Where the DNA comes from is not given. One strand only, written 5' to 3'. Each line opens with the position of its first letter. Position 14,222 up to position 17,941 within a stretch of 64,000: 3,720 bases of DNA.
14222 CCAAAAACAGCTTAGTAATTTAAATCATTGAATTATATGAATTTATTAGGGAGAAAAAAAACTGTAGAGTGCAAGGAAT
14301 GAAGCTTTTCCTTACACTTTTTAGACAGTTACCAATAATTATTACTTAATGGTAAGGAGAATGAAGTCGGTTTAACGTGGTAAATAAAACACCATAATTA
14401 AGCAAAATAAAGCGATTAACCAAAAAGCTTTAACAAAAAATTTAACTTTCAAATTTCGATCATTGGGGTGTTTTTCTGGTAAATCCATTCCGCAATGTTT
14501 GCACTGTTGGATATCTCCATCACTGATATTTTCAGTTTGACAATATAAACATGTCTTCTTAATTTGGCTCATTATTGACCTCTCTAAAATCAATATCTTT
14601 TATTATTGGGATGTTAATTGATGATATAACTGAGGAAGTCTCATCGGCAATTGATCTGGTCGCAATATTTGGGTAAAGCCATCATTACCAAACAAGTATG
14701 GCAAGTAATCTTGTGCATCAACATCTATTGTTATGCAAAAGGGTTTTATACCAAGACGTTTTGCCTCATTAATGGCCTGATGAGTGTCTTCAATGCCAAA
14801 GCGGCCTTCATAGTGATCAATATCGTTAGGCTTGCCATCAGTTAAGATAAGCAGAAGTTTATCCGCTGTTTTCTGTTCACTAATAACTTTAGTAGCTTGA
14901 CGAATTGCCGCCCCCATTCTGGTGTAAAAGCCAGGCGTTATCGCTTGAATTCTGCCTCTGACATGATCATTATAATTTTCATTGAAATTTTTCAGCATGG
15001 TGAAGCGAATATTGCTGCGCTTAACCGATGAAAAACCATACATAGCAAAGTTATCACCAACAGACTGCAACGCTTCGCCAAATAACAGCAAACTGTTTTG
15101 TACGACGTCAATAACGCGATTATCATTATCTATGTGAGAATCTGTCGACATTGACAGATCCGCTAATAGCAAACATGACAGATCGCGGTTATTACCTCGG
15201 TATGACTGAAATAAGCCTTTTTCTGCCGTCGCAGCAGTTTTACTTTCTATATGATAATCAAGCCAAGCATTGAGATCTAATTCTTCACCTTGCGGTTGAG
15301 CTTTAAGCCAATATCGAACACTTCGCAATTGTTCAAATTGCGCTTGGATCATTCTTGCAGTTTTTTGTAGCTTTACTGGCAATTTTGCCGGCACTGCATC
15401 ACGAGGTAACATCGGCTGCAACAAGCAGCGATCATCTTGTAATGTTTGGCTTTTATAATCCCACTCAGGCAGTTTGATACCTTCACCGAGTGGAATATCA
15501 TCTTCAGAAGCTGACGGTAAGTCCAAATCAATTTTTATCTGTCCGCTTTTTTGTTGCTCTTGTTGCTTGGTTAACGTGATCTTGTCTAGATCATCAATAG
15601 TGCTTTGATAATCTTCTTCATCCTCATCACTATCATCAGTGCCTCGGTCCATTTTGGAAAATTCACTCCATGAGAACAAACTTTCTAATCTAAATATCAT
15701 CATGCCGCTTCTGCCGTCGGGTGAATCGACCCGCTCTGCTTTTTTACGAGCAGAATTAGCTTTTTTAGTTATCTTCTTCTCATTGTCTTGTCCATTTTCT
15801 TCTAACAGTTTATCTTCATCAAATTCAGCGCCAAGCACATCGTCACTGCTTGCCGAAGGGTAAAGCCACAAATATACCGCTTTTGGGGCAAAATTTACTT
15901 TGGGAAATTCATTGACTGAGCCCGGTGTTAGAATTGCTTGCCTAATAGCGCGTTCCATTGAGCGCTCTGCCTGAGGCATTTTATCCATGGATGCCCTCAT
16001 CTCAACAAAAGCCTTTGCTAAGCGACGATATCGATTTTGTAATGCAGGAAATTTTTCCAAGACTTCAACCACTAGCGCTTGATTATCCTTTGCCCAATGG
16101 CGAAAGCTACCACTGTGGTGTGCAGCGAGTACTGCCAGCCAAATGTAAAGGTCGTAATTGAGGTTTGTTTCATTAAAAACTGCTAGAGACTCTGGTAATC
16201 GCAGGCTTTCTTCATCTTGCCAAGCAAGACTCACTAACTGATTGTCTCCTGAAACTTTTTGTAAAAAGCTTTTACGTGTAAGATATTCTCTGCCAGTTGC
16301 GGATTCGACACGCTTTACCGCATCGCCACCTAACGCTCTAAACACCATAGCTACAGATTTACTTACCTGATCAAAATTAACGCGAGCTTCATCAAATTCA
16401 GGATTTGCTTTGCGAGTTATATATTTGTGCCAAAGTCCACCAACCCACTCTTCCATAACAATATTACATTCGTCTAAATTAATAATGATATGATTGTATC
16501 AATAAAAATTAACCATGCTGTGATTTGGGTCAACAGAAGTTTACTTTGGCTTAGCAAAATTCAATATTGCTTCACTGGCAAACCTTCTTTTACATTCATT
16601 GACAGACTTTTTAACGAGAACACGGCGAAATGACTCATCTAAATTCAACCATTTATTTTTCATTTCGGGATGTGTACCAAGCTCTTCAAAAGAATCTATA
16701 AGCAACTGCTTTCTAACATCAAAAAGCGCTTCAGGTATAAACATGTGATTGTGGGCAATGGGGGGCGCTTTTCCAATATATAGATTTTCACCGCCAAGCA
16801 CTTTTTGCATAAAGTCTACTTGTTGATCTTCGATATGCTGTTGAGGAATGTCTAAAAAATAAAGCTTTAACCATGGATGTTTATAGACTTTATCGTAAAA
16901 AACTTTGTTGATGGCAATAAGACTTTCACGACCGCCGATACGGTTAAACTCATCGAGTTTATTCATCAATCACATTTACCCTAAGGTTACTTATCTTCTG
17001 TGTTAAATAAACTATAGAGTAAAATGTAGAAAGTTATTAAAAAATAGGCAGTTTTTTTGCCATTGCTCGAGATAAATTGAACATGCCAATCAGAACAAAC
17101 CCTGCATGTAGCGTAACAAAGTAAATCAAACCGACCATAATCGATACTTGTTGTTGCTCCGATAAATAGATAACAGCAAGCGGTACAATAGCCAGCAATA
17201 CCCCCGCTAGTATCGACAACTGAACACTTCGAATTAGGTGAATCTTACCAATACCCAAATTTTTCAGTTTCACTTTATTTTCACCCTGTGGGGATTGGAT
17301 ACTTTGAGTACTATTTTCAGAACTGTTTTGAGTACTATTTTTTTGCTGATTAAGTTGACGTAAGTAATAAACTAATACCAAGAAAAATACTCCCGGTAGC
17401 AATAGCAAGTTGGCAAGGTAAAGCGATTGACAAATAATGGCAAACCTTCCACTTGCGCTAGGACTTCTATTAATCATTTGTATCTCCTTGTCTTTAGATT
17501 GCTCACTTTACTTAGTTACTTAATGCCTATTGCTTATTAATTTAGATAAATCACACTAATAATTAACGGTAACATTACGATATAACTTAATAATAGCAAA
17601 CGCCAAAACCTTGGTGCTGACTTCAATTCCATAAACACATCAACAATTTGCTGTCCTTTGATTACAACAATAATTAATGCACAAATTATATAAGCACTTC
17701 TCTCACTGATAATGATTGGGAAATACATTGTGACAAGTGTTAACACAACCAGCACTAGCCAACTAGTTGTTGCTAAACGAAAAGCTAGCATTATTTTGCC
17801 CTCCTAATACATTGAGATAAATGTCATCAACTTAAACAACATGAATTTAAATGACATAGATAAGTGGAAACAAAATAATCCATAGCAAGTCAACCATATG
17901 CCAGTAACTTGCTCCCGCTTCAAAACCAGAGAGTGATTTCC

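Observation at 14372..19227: NO reductase accessory operon without its enzyme: a truncated hemoglobin sits where norC-norB should be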

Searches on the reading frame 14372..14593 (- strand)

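Call 3: search_protein_families(library=pfam, proteins=[window:14372-14593:-], max_evalue=0.01)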
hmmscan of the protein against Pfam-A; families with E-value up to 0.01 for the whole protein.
window:14372-14593:- (73 aa): 2 families
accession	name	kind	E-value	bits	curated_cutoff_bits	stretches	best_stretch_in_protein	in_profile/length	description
PF23091.2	TNFR_ELAPOR1_6th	-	0.00074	19.8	33.2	1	12-34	11-32/41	ELAPOR1-like, TNF receptor-like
PF13248.11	Zn_ribbon_3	-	0.0086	16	27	0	12-38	2-26/26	zinc-ribbon domain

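Call 4: search_protein_families(library=ncbifam, proteins=[window:14372-14593:-], max_evalue=0.01)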
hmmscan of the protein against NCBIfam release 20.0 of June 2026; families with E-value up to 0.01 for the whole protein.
window:14372-14593:- (73 aa): 0 families

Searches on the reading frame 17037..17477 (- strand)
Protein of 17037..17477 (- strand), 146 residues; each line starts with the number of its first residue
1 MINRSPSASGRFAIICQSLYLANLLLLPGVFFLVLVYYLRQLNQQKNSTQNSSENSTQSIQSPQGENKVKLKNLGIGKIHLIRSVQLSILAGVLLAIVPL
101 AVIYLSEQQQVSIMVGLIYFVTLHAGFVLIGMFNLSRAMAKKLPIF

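Call 3: search_protein_families(library=pfam, proteins=[window:17037-17477:-], max_evalue=0.01)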
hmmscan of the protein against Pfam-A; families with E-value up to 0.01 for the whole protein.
window:17037-17477:- (146 aa): 2 families
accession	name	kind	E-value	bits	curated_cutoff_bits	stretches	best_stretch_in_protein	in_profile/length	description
PF02364.21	Glucan_synthase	-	0.0033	16.1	37.2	1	20-121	488-584/819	1,3-beta-glucan synthase component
PF11026.13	DUF2721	-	0.0041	17.4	28.3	1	25-129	6-110/129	Protein of unknown function (DUF2721)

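Call 4: search_protein_families(library=ncbifam, proteins=[window:17037-17477:-], max_evalue=0.01)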
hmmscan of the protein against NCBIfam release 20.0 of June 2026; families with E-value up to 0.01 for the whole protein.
window:17037-17477:- (146 aa): 0 families

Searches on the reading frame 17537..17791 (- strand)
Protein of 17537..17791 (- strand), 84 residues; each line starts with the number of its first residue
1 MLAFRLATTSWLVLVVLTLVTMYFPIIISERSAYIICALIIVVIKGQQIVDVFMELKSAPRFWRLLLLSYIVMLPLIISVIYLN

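Call 3: search_protein_families(library=pfam, proteins=[window:17537-17791:-], max_evalue=0.01)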
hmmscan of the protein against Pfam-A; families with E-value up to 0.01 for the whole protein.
window:17537-17791:- (84 aa): 1 family
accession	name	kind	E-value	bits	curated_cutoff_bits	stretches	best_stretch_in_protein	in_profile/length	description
PF03626.19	COX4_pro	-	2.6e-11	44.1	28.9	1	9-78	2-71/72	Prokaryotic Cytochrome C oxidase subunit IV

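Call 4: search_protein_families(library=ncbifam, proteins=[window:17537-17791:-], max_evalue=0.01)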
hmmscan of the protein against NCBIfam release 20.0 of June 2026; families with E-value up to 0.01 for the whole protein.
window:17537-17791:- (84 aa): 1 family
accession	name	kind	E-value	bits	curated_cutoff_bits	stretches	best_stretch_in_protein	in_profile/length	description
TIGR02229.1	caa3_sub_IV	subfamily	0.00076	20.2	37.25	1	8-80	11-84/92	caa(3)-type oxidase, subunit IV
